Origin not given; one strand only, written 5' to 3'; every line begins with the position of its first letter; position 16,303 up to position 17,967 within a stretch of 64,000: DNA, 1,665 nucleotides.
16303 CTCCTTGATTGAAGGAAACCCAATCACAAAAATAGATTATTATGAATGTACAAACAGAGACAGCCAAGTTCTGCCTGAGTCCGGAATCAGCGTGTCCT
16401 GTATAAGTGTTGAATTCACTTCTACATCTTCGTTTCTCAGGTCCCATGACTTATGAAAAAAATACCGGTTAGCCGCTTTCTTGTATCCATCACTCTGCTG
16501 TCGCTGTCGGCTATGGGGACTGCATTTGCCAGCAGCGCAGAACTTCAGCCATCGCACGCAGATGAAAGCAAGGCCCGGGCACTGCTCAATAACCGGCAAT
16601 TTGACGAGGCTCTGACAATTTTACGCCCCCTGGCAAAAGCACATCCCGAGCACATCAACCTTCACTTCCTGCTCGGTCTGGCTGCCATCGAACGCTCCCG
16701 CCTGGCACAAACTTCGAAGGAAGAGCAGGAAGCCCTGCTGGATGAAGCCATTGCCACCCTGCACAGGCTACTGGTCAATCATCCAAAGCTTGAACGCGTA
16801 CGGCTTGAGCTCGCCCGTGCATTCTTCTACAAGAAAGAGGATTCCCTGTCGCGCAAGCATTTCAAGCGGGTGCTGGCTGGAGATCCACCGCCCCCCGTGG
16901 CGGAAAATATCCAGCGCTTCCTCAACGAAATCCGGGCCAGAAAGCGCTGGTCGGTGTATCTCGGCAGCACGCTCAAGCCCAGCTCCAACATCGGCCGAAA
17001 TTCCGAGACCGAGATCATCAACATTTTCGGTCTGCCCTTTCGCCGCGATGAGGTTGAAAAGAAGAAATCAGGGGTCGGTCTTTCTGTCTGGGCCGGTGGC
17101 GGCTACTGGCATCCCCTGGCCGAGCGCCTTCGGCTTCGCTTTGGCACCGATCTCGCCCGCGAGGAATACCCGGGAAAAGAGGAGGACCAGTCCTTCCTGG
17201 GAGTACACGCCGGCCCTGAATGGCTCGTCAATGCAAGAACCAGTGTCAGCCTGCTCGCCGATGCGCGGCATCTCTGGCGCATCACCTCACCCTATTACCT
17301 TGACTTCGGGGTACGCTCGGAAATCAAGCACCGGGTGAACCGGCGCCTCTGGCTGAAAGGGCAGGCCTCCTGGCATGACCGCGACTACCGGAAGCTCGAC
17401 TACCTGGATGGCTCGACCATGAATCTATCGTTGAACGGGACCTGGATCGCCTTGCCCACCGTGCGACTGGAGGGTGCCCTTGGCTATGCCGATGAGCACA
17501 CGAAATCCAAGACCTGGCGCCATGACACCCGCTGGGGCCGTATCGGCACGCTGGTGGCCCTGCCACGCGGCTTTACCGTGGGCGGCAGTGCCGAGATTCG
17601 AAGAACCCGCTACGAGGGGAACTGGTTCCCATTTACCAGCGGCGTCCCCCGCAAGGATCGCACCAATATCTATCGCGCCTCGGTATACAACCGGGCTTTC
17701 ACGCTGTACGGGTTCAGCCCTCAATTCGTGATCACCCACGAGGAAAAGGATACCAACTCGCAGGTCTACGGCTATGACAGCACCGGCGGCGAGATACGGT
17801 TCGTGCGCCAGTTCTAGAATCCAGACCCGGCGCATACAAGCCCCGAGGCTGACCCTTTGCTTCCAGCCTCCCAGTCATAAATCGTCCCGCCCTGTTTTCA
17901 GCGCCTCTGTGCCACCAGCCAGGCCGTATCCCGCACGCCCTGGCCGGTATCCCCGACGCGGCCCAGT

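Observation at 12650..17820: AT-rich island carrying a Slam-like translocon with a TbpB-like surface lipoprotein and IS relics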

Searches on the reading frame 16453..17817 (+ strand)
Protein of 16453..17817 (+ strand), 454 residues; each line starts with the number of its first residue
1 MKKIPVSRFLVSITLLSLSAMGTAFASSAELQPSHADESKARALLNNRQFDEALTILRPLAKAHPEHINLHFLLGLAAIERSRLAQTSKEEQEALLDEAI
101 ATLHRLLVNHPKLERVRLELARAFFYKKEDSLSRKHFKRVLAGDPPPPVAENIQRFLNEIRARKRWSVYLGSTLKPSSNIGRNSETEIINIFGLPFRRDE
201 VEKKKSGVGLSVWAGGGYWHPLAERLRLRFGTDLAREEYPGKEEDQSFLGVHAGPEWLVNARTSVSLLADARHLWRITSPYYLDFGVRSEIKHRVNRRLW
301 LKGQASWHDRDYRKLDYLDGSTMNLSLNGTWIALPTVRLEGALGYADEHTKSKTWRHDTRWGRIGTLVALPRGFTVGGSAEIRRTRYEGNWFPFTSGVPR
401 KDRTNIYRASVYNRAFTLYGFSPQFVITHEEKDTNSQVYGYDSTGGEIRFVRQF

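Call 3: search_protein_families(library=pfam, proteins=[window:16453-17817:+], max_evalue=0.1)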
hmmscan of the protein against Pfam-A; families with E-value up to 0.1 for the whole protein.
window:16453-17817:+ (454 aa): 9 families
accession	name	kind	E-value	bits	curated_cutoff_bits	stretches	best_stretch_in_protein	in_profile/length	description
PF04575.19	SlipAM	-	4.9e-22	79.2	22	1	166-454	1-288/288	Surface lipoprotein assembly modifier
PF13432.12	TPR_16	-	6.4e-09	36.5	32.7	1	40-85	3-48/65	Tetratricopeptide repeat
PF13428.12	TPR_14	-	8.1e-08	32.7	23.5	1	41-75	8-42/44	Tetratricopeptide repeat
PF24575.1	TPR_Slam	-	4.9e-06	27.4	35.2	1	85-137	52-104/104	Surface lipoprotein assembly modifier, N-terminal TPR repeats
PF14559.12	TPR_19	-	6.9e-05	23.5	25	1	41-71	32-62/68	Tetratricopeptide repeat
PF13174.12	TPR_6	-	0.00049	21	26.3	0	96-112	16-32/33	Tetratricopeptide repeat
PF10082.15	BBP2_2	-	0.00069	19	23.7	0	286-352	295-360/378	Putative beta-barrel porin 2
PF12895.13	ANAPC3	-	0.023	15.4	27.2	1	40-80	29-68/82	Anaphase-promoting complex, cyclosome, subunit 3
PF13424.12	TPR_12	-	0.078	13.6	30.1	0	93-143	23-74/77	Tetratricopeptide repeat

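Call 4: search_protein_families(library=ncbifam, proteins=[window:16453-17817:+], max_evalue=0.1)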
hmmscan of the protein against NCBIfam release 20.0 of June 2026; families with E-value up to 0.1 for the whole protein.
window:16453-17817:+ (454 aa): 6 families
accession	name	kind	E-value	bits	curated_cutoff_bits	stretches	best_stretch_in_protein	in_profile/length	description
TIGR02917.1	PEP_TPR_lipo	equivalog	0.00016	19.7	312.2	1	28-93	425-490/899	XrtA/PEP-CTERM system TPR-repeat protein PrsT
NF040959.1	MamA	equivalog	0.00017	21.1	200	1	32-82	101-153/204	magnetosome protein MamA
NF052415.1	T3SS_chap_SctY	equivalog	0.0069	16.9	70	1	43-93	15-65/106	type III secretion apparatus assembly chaperone SctY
TIGR02952.1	Sig70_famx2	equivalog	0.02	14.8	206.45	1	36-107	99-170/170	ECF subfamily RNA polymerase sigma factor, BldN family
TIGR03939.1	PGA_TPR_OMP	equivalog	0.028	12.6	366.65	1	33-89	309-367/800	poly-beta-1,6 N-acetyl-D-glucosamine export porin PgaA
NF052400.1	M48_BAM_BepA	equivalog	0.031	13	570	1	23-145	296-406/483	beta-barrel assembly-enhancing protease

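Call 10: search_solved_structures(query=window:16453-17817:+, max_evalue=10, show_alignments=1)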
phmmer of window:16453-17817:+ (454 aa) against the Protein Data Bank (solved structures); distinct sequences matched with E-value up to 10: 7.
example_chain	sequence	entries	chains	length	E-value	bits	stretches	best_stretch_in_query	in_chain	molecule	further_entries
8sxe_C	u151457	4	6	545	0.023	16.7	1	40-92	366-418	TPR repeat-containing protein PA4667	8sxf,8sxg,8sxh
7rqf_A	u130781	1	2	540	0.023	16.7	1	40-92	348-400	TPR repeat-containing protein PA4667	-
5lfl_A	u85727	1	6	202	0.13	14.2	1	21-94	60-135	Magnetosome protein MamA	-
4xi0_A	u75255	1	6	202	0.13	14.2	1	21-94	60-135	Magnetosome protein MamA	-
5lfm_A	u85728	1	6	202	0.13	14.2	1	21-94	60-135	Magnetosome protein MamA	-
7qdr_B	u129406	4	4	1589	1.4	10.8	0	40-104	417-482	Tetratricopeptide repeat protein 37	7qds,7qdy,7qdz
9g8o_B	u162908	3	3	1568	1.7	10.6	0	40-104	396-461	Superkiller complex protein 3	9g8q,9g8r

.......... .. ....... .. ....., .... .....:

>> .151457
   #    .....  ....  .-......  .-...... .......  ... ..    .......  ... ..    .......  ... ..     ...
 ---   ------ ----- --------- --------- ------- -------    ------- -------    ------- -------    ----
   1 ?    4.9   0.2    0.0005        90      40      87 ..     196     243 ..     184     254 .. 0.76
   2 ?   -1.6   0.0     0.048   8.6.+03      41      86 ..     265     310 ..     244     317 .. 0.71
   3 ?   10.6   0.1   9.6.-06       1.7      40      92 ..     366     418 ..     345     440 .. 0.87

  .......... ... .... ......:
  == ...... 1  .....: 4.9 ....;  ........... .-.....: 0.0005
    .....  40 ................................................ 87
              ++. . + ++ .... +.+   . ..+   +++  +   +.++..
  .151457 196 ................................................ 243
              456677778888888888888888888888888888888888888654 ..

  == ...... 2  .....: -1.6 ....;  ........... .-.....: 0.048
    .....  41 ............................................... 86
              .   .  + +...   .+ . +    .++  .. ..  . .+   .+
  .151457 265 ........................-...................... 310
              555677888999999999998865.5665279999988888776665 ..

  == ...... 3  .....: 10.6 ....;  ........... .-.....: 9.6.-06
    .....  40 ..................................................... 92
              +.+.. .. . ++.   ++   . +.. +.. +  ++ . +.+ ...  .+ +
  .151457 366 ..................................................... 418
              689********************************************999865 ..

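Call 12: find_homologous_proteins(query=window:16453-17817:+, max_evalue=0.001)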
Query window:16453-17817:+ (454 aa): 1981 proteins with E <= 0.001 among 8000 candidates; the best 120 are listed.
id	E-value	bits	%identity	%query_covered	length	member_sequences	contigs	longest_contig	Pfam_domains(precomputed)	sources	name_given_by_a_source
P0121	0.0e+0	1036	100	100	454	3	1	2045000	PF24575.2,PF04575.20,PF13432.13,PF13428.13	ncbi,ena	-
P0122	3.5e-295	997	96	100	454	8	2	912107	PF24575.2,PF04575.20,PF13432.13,PF13428.13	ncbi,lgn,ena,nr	ncbi:MAG: surface lipoprotein assembly modifier [Gammaproteobacteria bacterium]|nr:surface lipoprote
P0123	1.8e-240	816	77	100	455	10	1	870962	PF14559.13,PF04575.20,PF13432.13,PF13428.13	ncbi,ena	-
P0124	4.1e-240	815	77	100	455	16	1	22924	PF14559.13,PF24575.2,PF04575.20,PF13432.13,PF13428.13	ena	-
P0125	4.1e-240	815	78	100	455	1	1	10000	PF14559.13,PF24575.2,PF04575.20,PF13432.13,PF13428.13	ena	-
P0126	1.6e-239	813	78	100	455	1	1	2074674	PF14559.13,PF24575.2,PF04575.20,PF13432.13,PF13428.13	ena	-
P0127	1.4e-238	810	77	100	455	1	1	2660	PF14559.13,PF24575.2,PF04575.20,PF13432.13,PF13428.13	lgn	-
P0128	2.2e-238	810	78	100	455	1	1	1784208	PF14559.13,PF24575.2,PF04575.20,PF13432.13,PF13428.13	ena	-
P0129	1.2e-236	804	77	100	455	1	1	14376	PF14559.13,PF24575.2,PF04575.20,PF13432.13,PF13428.13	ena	-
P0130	7.9e-236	801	76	100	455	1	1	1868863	PF14559.13,PF24575.2,PF04575.20,PF13432.13,PF13428.13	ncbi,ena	-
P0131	3.9e-222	756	74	99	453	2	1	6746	PF14559.13,PF24575.2,PF04575.20,PF13432.13,PF13428.13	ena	-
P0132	2.2e-219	747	73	99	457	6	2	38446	PF24575.2,PF04575.20,PF13428.13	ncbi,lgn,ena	-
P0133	3.1e-196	671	64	100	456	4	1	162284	PF14559.13,PF24575.2,PF04575.20,PF13432.13,PF13428.13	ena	-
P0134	1.3e-195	669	66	98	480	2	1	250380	PF14559.13,PF24575.2,PF04575.20,PF13432.13,PF13428.13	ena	-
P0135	7.7e-193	659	65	99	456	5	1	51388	PF14559.13,PF24575.2,PF04575.20,PF13432.13,PF13428.13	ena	-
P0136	2.8e-192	658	64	99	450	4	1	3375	PF04575.20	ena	-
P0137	5.9e-191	653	64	98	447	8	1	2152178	PF14559.13,PF24575.2,PF04575.20,PF13432.13,PF10082.16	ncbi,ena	-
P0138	7.1e-190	650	63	99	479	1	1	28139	PF14559.13,PF24575.2,PF04575.20,PF13432.13,PF13428.13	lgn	-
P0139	1.2e-189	649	66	93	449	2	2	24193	PF14559.13,PF24575.2,PF04575.20,PF13432.13,PF13428.13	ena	-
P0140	3.6e-188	644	64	95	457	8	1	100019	PF14559.13,PF24575.2,PF04575.20,PF13432.13,PF13428.13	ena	-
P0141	6.9e-187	640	61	100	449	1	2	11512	PF14559.13,PF24575.2,PF04575.20,PF13432.13,PF13428.13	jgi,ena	-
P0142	1.1e-185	636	66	93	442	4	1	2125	PF14559.13,PF24575.2,PF04575.20,PF13432.13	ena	-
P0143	1.6e-182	625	61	98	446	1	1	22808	PF14559.13,PF24575.2,PF04575.20,PF13432.13,PF13428.13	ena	-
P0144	1.6e-181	622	62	96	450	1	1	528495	PF14559.13,PF24575.2,PF04575.20,PF13432.13,PF13428.13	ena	-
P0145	4.6e-180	617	61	98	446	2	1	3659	PF14559.13,PF24575.2,PF04575.20,PF13432.13,PF13428.13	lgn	-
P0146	3.1e-177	608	59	100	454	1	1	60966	PF14559.13,PF24575.2,PF04575.20,PF13432.13,PF13428.13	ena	-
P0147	4.3e-176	604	60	99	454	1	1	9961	PF14559.13,PF24575.2,PF04575.20,PF13432.13,PF13428.13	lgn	-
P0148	1.6e-175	602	60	100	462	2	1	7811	PF14559.13,PF24575.2,PF04575.20,PF13432.13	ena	-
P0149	3.6e-173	595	60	93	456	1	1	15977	PF14559.13,PF24575.2,PF04575.20,PF13432.13,PF10082.16,PF13428.13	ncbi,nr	ncbi:MAG: surface lipoprotein assembly modifier [Gammaproteobacteria bacterium]|nr:surface lipoprote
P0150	9.9e-163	560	59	91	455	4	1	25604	PF04575.20,PF13432.13,PF13428.13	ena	-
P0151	4.3e-160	552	56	99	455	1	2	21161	PF04575.20,PF13432.13,PF13428.13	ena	-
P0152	2.1e-159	549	57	98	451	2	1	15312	PF14559.13,PF04575.20,PF13432.13,PF13428.13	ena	-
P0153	1.1e-158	547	51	91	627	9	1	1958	PF14559.13,PF24575.2,PF04575.20,PF13424.13,PF13432.13,PF13428.13,PF07719.24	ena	-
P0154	1.2e-156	540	57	94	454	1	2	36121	PF14559.13,PF04575.20,PF13432.13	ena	-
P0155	3.8e-155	535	53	99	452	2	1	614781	PF14559.13,PF24575.2,PF04575.20,PF13432.13,PF13428.13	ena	-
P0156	2.0e-154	533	57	94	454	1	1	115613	PF04575.20,PF13432.13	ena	-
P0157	2.6e-154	532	56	94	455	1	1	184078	PF14559.13,PF04575.20,PF13432.13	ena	-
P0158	4.2e-154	532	57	94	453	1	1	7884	PF14559.13,PF04575.20,PF13432.13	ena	-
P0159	1.4e-153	530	54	99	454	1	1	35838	PF14559.13,PF04575.20,PF13432.13,PF13428.13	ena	-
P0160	1.4e-153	530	57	91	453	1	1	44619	PF14559.13,PF04575.20,PF13432.13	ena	-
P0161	3.3e-153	529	57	91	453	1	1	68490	PF14559.13,PF04575.20,PF13432.13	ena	-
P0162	2.1e-152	526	57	93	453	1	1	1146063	PF14559.13,PF04575.20,PF13432.13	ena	-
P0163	2.7e-152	526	56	94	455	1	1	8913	PF04575.20,PF13432.13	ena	-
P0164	2.7e-152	526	56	95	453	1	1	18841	PF14559.13,PF04575.20,PF13432.13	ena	-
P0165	2.9e-152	526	56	92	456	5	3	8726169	PF14559.13,PF13414.13,PF04575.20,PF13432.13,PF13428.13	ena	-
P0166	2.9e-152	526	57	93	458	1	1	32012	PF04575.20,PF13432.13,PF10082.16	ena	-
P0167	3.0e-152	526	54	99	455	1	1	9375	PF14559.13,PF04575.20,PF13432.13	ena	-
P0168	6.8e-152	524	55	98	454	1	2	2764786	PF04575.20,PF13432.13,PF13428.13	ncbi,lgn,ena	-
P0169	1.0e-151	524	54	99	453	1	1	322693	PF14559.13,PF04575.20,PF13432.13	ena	-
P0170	1.2e-151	524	55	94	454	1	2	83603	PF14559.13,PF04575.20,PF13432.13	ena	-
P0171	1.4e-151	523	54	100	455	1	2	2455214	PF14559.13,PF04575.20,PF13432.13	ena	-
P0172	1.6e-151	523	54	99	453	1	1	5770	PF14559.13,PF04575.20,PF13432.13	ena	-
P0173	1.8e-151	523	57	91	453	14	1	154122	PF04575.20,PF13432.13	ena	-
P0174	1.9e-151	523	56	93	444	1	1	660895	PF04575.20,PF13432.13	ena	-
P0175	4.1e-151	522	54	99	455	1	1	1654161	PF14559.13,PF04575.20,PF13432.13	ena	-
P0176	4.8e-151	522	55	94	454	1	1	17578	PF14559.13,PF04575.20,PF13432.13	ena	-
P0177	6.5e-151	521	57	93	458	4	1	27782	PF14559.13,PF04575.20,PF13432.13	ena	-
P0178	7.7e-151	521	53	99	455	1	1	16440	PF14559.13,PF04575.20,PF13432.13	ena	-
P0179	1.3e-150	520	56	94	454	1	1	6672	PF14559.13,PF04575.20,PF13432.13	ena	-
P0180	2.2e-150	520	55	94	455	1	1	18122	PF04575.20,PF13432.13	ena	-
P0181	3.2e-150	519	57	91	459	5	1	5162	PF04575.20,PF13432.13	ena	-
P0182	3.4e-150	519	54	100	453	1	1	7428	PF14559.13,PF04575.20,PF13432.13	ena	-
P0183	5.9e-150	518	56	93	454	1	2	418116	PF04575.20,PF13432.13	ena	-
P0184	7.9e-150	518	56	93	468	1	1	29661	PF14559.13,PF04575.20,PF13432.13,PF13428.13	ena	-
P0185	8.7e-150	518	54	100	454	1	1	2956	PF14559.13,PF04575.20,PF13432.13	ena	-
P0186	1.0e-149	517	55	94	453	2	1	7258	PF14559.13,PF04575.20,PF13432.13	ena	-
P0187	1.2e-149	517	54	98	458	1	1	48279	PF14559.13,PF04575.20,PF13432.13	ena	-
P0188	1.8e-149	517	56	94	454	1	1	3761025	PF04575.20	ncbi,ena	-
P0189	1.8e-149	516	55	94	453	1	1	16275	PF14559.13,PF04575.20,PF13432.13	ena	-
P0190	2.1e-149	516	55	94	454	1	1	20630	PF04575.20,PF13432.13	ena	-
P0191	3.8e-149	515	57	92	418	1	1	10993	PF14559.13,PF24575.2,PF04575.20,PF13432.13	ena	-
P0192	4.1e-149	515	56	91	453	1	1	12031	PF14559.13,PF04575.20,PF13432.13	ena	-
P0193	4.3e-149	515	56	92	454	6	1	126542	PF14559.13,PF04575.20,PF13432.13,PF13428.13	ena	-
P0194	4.4e-149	515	53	99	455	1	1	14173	PF14559.13,PF04575.20,PF13432.13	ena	-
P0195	4.7e-149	515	55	95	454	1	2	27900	PF14559.13,PF04575.20,PF13428.13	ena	-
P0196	4.9e-149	515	54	99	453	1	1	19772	PF14559.13,PF04575.20,PF13432.13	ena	-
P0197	6.8e-149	515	56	92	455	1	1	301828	PF14559.13,PF04575.20,PF13432.13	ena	-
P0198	7.5e-149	514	52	99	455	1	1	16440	PF14559.13,PF04575.20,PF13432.13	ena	-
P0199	9.4e-149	514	55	94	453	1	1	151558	PF14559.13,PF04575.20,PF13432.13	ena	-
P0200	1.0e-148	514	55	94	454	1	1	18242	PF04575.20,PF13432.13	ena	-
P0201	1.3e-148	514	55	93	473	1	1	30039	PF24575.2,PF04575.20,PF13432.13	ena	-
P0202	2.1e-148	513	53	100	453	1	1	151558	PF14559.13,PF04575.20,PF13432.13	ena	-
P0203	2.7e-148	513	54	98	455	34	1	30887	PF14559.13,PF04575.20,PF13432.13,PF13428.13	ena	-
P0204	2.8e-148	513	53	99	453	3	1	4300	PF14559.13,PF04575.20,PF13432.13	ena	-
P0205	2.9e-148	513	56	93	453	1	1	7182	PF04575.20,PF13432.13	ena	-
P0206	3.0e-148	512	54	94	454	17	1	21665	PF04575.20,PF13432.13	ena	-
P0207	3.2e-148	512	55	94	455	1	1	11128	PF04575.20,PF13432.13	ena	-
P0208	3.6e-148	512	56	92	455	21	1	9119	PF14559.13,PF04575.20,PF13432.13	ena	-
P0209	3.7e-148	512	56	92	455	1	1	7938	PF14559.13,PF04575.20,PF13432.13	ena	-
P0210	4.2e-148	512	54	98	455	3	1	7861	PF14559.13,PF04575.20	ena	-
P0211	4.4e-148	512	55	94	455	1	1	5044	PF14559.13,PF04575.20,PF13432.13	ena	-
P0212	4.8e-148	512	52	99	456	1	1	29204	PF14559.13,PF04575.20,PF13432.13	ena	-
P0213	5.0e-148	512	54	99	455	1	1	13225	PF14559.13,PF04575.20,PF13432.13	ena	-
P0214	5.0e-148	512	55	92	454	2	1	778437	PF04575.20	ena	-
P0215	5.6e-148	512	53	100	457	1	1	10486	PF14559.13,PF04575.20,PF13432.13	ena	-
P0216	6.9e-148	511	54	100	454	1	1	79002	PF04575.20,PF13432.13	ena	-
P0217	8.0e-148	511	55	93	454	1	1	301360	PF04575.20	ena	-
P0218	9.4e-148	511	52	99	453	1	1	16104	PF14559.13,PF04575.20,PF13432.13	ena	-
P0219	1.4e-147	510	54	98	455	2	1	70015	PF14559.13,PF04575.20,PF13432.13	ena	-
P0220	1.4e-147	510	54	94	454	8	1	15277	PF14559.13,PF04575.20,PF13432.13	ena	-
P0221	2.0e-147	510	54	97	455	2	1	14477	PF14559.13,PF04575.20,PF13432.13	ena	-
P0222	2.1e-147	510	55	95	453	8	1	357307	PF14559.13,PF04575.20,PF13432.13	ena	-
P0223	2.6e-147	509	56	93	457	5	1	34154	PF14559.13,PF04575.20,PF13432.13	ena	-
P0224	2.9e-147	509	55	94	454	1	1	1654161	PF04575.20,PF13432.13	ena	-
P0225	3.2e-147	509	53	99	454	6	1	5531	PF14559.13,PF04575.20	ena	-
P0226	3.6e-147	509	54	94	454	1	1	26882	PF14559.13,PF04575.20,PF13432.13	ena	-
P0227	3.8e-147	509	56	91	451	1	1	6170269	PF14559.13,PF04575.20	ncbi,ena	-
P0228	4.6e-147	509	53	98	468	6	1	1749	PF04575.20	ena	-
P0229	5.1e-147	508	56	93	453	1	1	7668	PF14559.13,PF04575.20,PF13432.13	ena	-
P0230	6.1e-147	508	53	99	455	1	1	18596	PF04575.20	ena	-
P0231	6.6e-147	508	55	94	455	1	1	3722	PF14559.13,PF04575.20,PF13432.13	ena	-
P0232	1.2e-146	507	53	99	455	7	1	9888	PF14559.13,PF04575.20,PF13432.13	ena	-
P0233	1.4e-146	507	54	94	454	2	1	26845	PF04575.20,PF13432.13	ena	-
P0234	2.1e-146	506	55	92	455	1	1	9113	PF04575.20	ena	-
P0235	2.4e-146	506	54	93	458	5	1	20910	PF14559.13,PF04575.20,PF13432.13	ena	-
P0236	3.2e-146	506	55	93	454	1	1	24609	PF04575.20,PF13432.13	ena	-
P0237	3.2e-146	506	54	95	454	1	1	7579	PF14559.13,PF24575.2,PF04575.20,PF13432.13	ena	-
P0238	4.3e-146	505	54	94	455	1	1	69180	PF14559.13,PF04575.20,PF13432.13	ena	-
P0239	5.3e-146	505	54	95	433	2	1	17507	PF14559.13,PF04575.20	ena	-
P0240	6.2e-146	505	54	98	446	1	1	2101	PF14559.13,PF04575.20,PF13432.13,PF13428.13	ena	-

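Call 14: find_encoding_contigs(protein=P0121, flank=10000, max_places=4)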
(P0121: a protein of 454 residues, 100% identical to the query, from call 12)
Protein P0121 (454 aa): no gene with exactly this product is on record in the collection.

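Call 16: find_encoding_contigs(protein=P0122, flank=10000, max_places=4)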
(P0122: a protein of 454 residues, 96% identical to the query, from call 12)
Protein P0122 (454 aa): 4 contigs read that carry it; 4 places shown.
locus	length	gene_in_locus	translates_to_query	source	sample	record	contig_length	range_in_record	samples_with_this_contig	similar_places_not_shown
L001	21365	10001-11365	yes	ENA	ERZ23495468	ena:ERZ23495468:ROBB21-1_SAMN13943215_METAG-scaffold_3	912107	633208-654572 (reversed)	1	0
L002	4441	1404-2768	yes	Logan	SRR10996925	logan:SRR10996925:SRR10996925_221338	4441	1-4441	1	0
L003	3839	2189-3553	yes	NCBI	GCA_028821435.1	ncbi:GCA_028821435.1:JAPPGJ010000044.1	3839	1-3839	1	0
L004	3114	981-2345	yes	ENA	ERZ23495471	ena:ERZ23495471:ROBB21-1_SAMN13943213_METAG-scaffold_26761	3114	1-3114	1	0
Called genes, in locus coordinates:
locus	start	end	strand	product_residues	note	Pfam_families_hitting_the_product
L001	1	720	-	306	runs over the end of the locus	PF00902:TatC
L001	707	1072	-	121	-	PF02416:TatA_B_E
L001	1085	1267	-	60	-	PF02416:TatA_B_E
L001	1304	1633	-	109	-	PF01503:PRA-PH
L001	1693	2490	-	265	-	PF00977:His_biosynth, PF01207:Dus (faint), PF05690:ThiG (faint), PF02581:TMP-TENI (faint), PF01180:DHO_dh (faint), PF03060:NMO (faint), PF04309:G3P_antiterm (faint)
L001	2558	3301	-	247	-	PF00977:His_biosynth, PF01207:Dus (weak)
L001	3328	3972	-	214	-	PF00117:GATase, PF07685:GATase_3 (weak)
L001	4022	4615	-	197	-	PF00475:IGPD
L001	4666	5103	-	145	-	PF02580:Tyr_Deacylase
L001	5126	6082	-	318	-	PF00561:Abhydrolase_1, PF12146:Hydrolase_4, PF12697:Abhydrolase_6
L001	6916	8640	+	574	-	-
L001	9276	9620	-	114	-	-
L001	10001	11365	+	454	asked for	PF24575:TPR_Slam (faint), PF13428:TPR_14 (faint), PF13432:TPR_16 (weak), PF04575:SlipAM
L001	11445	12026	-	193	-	PF13489:Methyltransf_23, PF03848:TehB, PF13847:Methyltransf_31 (weak), PF08241:Methyltransf_11 (weak), PF08242:Methyltransf_12 (weak), PF13649:Methyltransf_25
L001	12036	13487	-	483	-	PF02386:TrkH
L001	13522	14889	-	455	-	PF01210:NAD_Gly3P_dh_N (faint), PF02254:TrkA_N, PF02558:ApbA (faint), PF03807:F420_oxidored (faint), PF07992:Pyr_redox_2 (faint), PF02080:TrkA_C (weak), PF02254:TrkA_N, PF02080:TrkA_C, +2 more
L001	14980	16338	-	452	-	PF00072:Response_reg, PF00158:Sigma54_activat, PF14532:Sigma54_activ_2, PF20720:nSTAND3 (faint), PF25601:AAA_lid_14, PF02954:HTH_8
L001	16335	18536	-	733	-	PF19312:NtrY_N, PF00672:HAMP, PF00989:PAS (faint), PF08448:PAS_4, PF00512:HisKA, PF02518:HATPase_c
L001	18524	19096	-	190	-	PF14334:DUF4390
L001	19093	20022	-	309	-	PF00551:Formyl_trans_N, PF02911:Formyl_trans_C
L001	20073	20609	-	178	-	PF01327:Pep_deformylase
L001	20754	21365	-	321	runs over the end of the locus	PF13505:OMP_b-brl (weak), PF01617:Surface_Ag_2 (weak), PF02462:Opacity (faint)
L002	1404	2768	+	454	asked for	PF24575:TPR_Slam (faint), PF13428:TPR_14 (faint), PF13432:TPR_16 (weak), PF04575:SlipAM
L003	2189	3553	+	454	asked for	PF24575:TPR_Slam (faint), PF13428:TPR_14 (faint), PF13432:TPR_16 (weak), PF04575:SlipAM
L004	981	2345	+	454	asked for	PF24575:TPR_Slam (faint), PF13428:TPR_14 (faint), PF13432:TPR_16 (weak), PF04575:SlipAM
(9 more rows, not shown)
